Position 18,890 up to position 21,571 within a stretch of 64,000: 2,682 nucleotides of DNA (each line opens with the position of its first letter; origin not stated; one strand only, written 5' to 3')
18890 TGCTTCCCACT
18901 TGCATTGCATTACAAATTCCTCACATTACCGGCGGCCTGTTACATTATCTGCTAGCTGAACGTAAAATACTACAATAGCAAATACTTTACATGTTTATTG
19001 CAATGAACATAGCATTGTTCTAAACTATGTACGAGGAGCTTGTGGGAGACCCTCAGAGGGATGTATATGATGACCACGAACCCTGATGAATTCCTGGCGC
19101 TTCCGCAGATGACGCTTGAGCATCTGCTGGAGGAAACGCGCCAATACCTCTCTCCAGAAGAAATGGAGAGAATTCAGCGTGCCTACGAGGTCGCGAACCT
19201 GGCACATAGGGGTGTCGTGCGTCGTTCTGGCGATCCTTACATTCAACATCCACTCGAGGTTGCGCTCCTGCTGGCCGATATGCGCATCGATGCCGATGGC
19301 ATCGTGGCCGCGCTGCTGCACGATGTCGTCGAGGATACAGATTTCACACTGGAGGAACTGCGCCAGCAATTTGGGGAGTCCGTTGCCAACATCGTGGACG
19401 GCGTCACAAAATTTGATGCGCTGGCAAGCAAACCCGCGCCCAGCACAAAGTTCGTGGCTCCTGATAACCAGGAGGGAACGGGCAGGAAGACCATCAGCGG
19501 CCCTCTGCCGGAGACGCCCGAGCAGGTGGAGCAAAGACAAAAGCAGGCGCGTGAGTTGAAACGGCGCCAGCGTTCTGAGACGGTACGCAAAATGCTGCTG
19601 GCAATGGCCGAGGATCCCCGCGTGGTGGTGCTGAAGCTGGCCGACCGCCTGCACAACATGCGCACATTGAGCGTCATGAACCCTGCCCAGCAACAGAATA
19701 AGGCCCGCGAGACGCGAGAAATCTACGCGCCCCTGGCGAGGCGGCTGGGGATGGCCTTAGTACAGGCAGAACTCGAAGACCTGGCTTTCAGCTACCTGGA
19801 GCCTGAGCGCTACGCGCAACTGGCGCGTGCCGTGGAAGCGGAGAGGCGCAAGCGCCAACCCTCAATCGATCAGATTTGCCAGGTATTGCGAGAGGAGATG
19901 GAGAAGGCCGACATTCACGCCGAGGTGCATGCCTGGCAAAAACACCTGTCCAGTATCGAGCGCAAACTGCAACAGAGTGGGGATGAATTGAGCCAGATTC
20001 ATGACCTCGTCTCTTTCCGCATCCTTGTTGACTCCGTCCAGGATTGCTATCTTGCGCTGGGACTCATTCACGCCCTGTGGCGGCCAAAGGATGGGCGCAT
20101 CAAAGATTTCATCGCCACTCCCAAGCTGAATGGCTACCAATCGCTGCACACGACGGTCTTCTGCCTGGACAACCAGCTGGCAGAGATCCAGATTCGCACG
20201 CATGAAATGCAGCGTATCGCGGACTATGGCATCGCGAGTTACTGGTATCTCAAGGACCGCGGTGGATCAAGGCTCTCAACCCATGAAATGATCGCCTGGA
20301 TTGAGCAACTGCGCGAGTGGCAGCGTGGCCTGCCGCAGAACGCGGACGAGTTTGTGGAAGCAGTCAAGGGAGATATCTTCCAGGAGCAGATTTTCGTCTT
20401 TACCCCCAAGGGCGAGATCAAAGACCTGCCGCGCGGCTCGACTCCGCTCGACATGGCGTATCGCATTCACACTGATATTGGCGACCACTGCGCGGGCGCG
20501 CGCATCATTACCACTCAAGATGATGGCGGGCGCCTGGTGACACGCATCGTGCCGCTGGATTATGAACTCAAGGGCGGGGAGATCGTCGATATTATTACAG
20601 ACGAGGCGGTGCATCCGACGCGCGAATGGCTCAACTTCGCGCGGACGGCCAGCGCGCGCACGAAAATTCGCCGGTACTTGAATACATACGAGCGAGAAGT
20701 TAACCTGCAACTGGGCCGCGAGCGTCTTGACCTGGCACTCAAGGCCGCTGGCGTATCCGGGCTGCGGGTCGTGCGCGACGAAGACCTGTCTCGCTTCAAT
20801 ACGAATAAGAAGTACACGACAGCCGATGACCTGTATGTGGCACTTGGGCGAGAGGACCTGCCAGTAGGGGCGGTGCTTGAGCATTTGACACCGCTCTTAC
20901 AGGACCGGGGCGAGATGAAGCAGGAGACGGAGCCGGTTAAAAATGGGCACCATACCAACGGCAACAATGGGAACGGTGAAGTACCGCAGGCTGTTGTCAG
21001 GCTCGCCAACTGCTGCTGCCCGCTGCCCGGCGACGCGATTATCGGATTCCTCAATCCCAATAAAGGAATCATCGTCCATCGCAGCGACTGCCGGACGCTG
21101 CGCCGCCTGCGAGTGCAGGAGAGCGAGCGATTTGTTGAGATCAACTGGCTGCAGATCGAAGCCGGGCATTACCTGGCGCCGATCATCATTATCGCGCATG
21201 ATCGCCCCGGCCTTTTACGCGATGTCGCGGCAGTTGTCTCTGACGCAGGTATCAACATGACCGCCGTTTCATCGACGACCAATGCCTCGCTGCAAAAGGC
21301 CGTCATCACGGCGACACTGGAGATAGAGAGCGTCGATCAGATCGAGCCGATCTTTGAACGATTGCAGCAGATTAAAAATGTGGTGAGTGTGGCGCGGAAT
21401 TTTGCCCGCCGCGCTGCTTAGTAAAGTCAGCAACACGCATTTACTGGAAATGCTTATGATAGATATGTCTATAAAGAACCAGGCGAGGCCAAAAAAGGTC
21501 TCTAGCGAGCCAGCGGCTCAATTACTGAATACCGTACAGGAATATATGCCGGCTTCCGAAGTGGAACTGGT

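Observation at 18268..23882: Tandem long-RSH paralogues: intact Rel followed by a RelA-like copy with every HD metal ligand replaced, downstream of a double zinc-ribbon gene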

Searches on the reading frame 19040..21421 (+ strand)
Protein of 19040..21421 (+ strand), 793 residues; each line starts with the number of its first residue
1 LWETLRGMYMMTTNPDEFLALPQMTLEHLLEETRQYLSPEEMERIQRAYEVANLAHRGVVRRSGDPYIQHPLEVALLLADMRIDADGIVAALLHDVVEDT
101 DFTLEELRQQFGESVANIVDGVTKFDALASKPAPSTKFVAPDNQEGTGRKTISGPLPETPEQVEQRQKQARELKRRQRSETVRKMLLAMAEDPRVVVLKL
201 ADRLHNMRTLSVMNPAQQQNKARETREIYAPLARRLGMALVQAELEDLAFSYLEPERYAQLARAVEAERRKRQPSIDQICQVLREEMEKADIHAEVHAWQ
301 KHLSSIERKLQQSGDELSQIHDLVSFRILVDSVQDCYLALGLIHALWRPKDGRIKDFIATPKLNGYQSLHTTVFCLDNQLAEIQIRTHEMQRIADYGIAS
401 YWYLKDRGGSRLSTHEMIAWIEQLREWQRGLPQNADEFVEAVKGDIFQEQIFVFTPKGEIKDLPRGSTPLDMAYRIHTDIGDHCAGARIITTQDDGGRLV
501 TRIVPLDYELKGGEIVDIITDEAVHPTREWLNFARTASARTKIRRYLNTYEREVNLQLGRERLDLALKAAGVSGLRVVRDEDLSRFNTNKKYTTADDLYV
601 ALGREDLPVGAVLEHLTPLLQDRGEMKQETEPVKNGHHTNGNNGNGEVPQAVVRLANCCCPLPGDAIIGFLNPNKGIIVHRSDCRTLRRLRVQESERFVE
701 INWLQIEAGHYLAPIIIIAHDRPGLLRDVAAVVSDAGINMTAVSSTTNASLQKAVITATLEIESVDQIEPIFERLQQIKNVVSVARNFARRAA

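Call 3: search_protein_families(library=pfam, proteins=[window:19040-21421:+], max_evalue=0.01)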
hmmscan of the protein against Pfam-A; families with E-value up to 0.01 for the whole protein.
window:19040-21421:+ (793 aa): 8 families
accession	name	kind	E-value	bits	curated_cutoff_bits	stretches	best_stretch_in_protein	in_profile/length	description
PF13328.12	HD_4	-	1.2e-46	158.7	27.2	1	48-238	1-155/156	HD domain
PF04607.23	RelA_SpoT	-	1.4e-32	112.8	27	1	300-407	3-111/113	Region found in RelA / SpoT proteins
PF02824.27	TGS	-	4.6e-19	68.6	22.2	1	451-520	1-60/60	TGS domain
PF13291.12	ACT_4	-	5.6e-17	62.6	27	1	709-786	3-80/80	ACT domain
PF19296.4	RelA_AH_RIS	-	5e-11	43.5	23.8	1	533-689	3-177/185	RelA/SpoT, AH and RIS domains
PF01966.28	HD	-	6.4e-10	39.8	22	1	67-207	1-116/116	HD domain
PF01842.31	ACT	-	2.5e-08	34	27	1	715-778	3-64/66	ACT domain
PF22629.2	ACT_AHAS_ss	-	6.4e-06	26.7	27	1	716-782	2-66/67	AHAS small subunit-like ACT domain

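Call 71: search_protein_families(library=ncbifam, proteins=[window:19061-21421:+], max_evalue=0.001)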
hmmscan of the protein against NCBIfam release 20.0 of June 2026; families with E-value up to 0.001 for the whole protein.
window:19061-21421:+ (786 aa): 7 families
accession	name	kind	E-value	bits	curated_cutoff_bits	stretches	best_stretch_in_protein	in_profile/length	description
TIGR00691.1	spoT_relA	subfamily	1.9e-197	657.7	499.2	1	41-778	1-686/687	RelA/SpoT family protein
NF008303.0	PRK11092.1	equivalog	2e-166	555.2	947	2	165-780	109-700/702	bifunctional GTP diphosphokinase/guanosine-3',5'-bis pyrophosphate 3'-pyrophosphohydrolase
NF008124.0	PRK10872.1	equivalog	1.7e-136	456.7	728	2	169-779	129-740/744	GTP diphosphokinase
NF006352.0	PRK08577.1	equivalog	3.9e-05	23.7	140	1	700-777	51-129/136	hypothetical protein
NF007171.0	PRK09602.1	subfamily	6.6e-05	21.9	387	1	456-514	346-396/397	YchF-related putative GTPase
NF053588.1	GTPPhKinYjbM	equivalog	0.0001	22.1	320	1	276-384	24-146/201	GTP diphosphokinase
TIGR01327.1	PGDH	equivalog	0.00019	20.4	454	1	687-777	433-520/525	phosphoglycerate dehydrogenase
